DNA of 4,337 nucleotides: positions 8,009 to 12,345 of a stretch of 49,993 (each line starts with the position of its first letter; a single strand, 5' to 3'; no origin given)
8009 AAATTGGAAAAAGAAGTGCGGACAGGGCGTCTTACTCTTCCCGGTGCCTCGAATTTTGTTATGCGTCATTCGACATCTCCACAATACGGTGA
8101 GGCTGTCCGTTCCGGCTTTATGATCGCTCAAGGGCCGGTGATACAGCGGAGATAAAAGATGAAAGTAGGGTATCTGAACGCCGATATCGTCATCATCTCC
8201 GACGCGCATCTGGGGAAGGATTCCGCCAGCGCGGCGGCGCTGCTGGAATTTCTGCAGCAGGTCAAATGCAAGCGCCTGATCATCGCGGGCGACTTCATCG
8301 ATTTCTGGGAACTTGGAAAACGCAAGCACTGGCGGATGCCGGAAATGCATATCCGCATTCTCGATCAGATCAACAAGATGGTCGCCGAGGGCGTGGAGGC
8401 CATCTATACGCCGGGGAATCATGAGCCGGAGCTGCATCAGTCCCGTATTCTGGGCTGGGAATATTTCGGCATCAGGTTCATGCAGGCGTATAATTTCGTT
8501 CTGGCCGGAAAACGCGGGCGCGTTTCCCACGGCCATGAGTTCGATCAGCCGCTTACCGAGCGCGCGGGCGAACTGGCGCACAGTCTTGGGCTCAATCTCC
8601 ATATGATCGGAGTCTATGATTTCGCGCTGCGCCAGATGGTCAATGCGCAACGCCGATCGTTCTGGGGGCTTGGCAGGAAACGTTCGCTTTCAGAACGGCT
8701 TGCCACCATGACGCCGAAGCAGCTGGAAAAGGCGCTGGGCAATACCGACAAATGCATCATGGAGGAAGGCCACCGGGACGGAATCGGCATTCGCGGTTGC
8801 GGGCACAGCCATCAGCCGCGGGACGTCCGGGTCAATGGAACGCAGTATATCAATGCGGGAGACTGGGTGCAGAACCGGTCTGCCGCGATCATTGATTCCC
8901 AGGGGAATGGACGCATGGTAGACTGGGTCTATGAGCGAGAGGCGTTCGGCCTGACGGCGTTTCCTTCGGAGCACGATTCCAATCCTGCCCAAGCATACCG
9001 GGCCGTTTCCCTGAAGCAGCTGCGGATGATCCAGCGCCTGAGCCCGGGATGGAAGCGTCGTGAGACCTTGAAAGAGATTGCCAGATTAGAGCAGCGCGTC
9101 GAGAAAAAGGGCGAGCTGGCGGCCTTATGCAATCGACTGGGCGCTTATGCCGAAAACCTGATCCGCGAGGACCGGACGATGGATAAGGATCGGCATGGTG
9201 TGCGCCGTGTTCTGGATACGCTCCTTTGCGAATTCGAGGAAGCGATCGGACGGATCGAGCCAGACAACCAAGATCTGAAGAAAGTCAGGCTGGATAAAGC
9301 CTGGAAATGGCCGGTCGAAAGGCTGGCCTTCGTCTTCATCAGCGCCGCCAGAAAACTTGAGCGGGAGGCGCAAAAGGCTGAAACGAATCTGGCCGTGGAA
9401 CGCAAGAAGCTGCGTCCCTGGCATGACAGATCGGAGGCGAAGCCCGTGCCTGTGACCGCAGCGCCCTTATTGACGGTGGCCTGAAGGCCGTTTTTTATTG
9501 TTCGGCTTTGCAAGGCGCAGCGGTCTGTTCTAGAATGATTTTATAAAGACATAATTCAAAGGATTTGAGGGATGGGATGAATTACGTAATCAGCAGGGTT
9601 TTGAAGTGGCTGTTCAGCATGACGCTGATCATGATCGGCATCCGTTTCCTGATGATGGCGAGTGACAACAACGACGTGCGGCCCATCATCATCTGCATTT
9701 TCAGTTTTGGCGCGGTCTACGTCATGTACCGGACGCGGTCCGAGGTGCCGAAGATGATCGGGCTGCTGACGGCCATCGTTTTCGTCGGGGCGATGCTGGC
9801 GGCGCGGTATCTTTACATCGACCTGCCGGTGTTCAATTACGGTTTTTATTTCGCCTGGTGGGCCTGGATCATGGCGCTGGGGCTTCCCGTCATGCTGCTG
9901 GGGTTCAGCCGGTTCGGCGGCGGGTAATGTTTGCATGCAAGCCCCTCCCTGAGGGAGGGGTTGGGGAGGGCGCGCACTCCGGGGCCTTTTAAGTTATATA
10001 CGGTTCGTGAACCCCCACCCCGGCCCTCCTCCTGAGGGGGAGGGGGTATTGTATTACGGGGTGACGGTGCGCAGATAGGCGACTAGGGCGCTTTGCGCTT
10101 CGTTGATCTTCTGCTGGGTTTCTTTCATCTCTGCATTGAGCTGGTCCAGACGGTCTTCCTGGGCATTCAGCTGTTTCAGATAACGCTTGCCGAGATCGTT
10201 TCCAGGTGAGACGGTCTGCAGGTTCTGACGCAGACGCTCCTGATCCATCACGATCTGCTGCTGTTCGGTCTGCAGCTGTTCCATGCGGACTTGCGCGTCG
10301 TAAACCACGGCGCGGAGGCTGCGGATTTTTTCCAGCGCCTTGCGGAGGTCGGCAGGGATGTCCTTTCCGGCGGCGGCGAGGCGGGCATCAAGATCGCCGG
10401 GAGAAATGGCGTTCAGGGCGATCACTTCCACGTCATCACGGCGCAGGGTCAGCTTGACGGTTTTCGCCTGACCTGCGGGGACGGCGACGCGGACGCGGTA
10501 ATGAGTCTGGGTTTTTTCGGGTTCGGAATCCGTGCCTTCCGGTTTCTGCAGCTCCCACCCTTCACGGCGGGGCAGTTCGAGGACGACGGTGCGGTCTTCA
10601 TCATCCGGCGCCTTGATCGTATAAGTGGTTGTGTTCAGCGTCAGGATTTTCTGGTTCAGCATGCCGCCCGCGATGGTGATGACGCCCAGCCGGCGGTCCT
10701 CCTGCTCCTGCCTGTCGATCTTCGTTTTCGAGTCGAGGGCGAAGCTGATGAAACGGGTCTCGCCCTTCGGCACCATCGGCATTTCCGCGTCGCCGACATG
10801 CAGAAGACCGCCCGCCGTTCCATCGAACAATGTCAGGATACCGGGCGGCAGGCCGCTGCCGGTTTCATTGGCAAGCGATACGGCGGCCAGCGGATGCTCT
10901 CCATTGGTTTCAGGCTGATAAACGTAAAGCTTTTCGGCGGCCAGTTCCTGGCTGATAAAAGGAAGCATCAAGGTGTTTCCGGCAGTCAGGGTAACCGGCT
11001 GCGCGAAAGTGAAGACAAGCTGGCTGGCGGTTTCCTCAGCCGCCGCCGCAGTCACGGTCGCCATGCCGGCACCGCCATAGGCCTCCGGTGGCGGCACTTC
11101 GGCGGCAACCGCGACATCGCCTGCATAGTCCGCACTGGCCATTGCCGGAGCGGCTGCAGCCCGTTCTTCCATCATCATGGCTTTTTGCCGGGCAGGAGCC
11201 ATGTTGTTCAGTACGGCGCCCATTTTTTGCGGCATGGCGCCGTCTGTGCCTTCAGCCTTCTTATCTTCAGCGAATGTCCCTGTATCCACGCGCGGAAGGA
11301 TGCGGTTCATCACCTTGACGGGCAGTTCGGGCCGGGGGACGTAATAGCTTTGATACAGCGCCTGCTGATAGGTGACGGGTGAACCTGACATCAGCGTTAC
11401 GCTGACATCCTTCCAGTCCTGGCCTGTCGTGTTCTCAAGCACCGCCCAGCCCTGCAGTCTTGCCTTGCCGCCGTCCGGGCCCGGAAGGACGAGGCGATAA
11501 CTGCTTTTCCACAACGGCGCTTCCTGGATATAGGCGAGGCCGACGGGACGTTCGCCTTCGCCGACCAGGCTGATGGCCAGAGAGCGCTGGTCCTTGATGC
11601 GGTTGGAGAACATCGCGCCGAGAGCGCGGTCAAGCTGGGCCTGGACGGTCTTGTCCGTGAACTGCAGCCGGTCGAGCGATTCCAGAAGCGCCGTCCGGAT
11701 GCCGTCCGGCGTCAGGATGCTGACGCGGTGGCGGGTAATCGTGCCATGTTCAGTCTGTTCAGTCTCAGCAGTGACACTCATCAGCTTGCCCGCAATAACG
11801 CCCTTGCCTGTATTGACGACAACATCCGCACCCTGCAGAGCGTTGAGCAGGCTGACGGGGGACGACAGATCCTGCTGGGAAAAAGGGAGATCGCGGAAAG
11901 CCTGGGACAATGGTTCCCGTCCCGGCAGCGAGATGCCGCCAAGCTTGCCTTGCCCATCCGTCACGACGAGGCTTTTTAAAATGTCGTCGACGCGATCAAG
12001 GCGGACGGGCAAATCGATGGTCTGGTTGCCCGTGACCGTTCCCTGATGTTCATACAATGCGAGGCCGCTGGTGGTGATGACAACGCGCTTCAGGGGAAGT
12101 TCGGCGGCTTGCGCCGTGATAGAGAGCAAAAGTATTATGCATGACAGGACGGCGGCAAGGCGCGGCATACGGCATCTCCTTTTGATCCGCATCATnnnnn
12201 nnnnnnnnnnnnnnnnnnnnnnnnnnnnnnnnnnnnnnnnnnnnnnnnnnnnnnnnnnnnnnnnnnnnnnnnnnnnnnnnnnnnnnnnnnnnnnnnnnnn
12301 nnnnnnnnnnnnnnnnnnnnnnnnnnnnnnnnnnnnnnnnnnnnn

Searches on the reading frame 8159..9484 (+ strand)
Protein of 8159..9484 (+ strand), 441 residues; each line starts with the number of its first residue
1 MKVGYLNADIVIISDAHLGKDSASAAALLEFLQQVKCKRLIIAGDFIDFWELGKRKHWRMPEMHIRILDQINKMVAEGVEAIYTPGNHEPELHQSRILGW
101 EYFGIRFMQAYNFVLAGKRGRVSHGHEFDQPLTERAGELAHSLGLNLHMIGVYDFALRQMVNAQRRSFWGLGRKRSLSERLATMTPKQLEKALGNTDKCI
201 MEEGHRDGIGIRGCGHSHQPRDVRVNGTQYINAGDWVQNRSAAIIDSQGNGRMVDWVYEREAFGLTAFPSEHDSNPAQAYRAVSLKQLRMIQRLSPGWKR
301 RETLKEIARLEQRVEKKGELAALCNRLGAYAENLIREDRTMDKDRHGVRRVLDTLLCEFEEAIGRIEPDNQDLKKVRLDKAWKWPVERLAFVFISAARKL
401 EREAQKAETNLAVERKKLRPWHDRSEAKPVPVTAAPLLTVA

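Call 81: search_protein_families(library=pfam, proteins=[window:8159-9484:+], max_evalue=0.001)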
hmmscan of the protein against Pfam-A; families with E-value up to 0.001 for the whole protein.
window:8159-9484:+ (441 aa): 2 families
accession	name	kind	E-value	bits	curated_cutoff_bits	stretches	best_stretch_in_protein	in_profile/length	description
PF12850.12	Metallophos_2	-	3e-08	34.3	27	0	10-135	3-99/154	Calcineurin-like phosphoesterase superfamily domain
PF00149.33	Metallophos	-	2e-07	32.1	21.5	1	10-130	3-117/191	Calcineurin-like phosphoesterase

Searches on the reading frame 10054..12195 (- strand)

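Call 81: search_protein_families(library=pfam, proteins=[window:10054-12195:-], max_evalue=0.001)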
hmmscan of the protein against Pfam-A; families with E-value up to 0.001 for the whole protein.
window:10054-12195:- (713 aa): 1 family
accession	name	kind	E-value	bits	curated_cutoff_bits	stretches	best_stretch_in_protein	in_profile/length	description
PF13598.12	DUF4139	-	2.9e-07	30.9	31.8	1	220-486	3-101/205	Domain of unknown function (DUF4139)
